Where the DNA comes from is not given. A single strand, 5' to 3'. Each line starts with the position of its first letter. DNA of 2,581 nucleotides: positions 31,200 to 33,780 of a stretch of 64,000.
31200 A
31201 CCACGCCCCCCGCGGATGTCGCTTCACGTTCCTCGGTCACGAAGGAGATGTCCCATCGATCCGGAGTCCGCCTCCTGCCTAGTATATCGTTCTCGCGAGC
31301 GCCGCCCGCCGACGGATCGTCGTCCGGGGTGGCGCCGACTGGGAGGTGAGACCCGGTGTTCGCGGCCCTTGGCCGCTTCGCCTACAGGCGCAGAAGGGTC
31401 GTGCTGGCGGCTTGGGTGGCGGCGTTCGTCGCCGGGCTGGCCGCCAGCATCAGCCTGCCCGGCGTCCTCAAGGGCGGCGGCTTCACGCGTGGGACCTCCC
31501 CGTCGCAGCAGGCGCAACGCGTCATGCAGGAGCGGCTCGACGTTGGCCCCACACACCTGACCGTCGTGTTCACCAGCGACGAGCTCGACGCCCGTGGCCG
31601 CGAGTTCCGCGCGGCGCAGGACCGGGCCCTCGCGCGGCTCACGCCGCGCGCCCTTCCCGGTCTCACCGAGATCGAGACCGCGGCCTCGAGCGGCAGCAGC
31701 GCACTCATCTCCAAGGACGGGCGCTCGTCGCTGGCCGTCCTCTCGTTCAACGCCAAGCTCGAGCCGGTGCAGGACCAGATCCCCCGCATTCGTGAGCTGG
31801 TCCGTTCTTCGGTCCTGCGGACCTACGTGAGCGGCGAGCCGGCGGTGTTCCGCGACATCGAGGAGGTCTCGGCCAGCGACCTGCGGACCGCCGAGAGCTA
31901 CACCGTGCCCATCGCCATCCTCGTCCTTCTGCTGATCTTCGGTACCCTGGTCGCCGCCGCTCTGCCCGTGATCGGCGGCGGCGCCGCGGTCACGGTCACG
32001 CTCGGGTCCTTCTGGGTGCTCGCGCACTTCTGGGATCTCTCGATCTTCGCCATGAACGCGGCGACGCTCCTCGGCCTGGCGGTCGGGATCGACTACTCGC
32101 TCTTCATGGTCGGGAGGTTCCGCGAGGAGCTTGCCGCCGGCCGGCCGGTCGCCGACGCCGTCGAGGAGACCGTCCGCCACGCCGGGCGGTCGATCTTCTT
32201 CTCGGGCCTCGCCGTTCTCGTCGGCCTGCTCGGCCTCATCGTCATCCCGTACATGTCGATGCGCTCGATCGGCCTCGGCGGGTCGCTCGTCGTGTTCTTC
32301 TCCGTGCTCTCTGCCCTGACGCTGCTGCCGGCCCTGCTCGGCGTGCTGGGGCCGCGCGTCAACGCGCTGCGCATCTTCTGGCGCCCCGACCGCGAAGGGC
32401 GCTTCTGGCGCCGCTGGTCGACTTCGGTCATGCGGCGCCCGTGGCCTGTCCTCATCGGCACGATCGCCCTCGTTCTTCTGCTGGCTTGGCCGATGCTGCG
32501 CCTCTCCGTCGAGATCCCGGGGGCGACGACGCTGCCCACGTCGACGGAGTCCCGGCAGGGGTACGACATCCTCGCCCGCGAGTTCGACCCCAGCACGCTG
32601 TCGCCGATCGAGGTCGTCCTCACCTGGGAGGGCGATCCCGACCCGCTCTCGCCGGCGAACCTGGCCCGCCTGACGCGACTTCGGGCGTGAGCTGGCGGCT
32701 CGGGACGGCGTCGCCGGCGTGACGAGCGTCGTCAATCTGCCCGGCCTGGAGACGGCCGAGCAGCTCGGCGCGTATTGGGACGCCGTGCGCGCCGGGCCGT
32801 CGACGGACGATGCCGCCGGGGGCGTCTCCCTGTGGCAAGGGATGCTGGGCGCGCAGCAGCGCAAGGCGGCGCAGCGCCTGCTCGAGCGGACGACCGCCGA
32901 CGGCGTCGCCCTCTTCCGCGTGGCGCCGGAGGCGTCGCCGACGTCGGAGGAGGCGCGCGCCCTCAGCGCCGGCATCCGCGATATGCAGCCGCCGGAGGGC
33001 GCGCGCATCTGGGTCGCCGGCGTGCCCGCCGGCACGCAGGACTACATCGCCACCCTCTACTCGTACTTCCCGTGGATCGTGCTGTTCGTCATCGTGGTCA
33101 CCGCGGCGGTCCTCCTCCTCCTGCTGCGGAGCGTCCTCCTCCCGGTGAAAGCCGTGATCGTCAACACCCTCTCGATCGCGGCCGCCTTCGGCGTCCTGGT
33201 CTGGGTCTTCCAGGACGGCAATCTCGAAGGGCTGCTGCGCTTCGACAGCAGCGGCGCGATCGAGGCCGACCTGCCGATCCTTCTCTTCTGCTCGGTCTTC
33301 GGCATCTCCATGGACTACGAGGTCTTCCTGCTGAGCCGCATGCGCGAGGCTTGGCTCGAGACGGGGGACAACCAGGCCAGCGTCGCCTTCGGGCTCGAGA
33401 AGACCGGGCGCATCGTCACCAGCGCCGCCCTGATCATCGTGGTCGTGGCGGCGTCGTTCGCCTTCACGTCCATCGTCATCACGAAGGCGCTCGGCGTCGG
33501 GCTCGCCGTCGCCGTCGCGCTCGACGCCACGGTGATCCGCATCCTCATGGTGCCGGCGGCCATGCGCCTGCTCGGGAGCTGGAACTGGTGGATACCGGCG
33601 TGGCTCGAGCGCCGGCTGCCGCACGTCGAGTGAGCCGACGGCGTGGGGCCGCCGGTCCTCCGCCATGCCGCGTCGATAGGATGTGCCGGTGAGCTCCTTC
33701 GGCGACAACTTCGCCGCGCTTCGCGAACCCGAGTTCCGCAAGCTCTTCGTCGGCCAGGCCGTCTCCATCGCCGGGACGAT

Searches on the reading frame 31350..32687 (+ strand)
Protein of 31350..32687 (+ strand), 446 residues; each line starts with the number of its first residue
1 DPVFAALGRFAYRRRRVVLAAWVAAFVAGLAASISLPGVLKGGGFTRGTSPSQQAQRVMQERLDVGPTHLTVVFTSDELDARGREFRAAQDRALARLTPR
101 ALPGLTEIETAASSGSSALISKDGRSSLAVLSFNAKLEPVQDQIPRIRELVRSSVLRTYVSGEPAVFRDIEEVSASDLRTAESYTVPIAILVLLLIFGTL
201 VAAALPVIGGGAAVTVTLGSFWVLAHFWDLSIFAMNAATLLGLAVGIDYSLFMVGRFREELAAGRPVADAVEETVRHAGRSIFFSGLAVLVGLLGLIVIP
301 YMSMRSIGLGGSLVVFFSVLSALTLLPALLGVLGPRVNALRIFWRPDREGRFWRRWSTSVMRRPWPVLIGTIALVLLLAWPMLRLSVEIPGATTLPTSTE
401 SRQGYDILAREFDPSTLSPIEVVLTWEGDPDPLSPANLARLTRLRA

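Call 108: search_protein_families(library=pfam, proteins=[window:31350-32687:+], max_evalue=0.00001)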
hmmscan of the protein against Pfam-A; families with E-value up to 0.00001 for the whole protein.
window:31350-32687:+ (446 aa): 1 family
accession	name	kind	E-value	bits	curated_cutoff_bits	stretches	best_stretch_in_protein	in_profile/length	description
PF03176.21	MMPL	-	1.2e-54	186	20.5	1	52-366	9-332/333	MMPL family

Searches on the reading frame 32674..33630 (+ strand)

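Call 108: search_protein_families(library=pfam, proteins=[window:32674-33630:+], max_evalue=0.00001)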
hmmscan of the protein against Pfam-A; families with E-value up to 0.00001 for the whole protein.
window:32674-33630:+ (319 aa): 1 family
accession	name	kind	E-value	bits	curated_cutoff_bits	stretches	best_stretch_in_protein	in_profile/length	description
PF03176.21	MMPL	-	4.8e-30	105.1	20.5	1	86-307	99-308/333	MMPL family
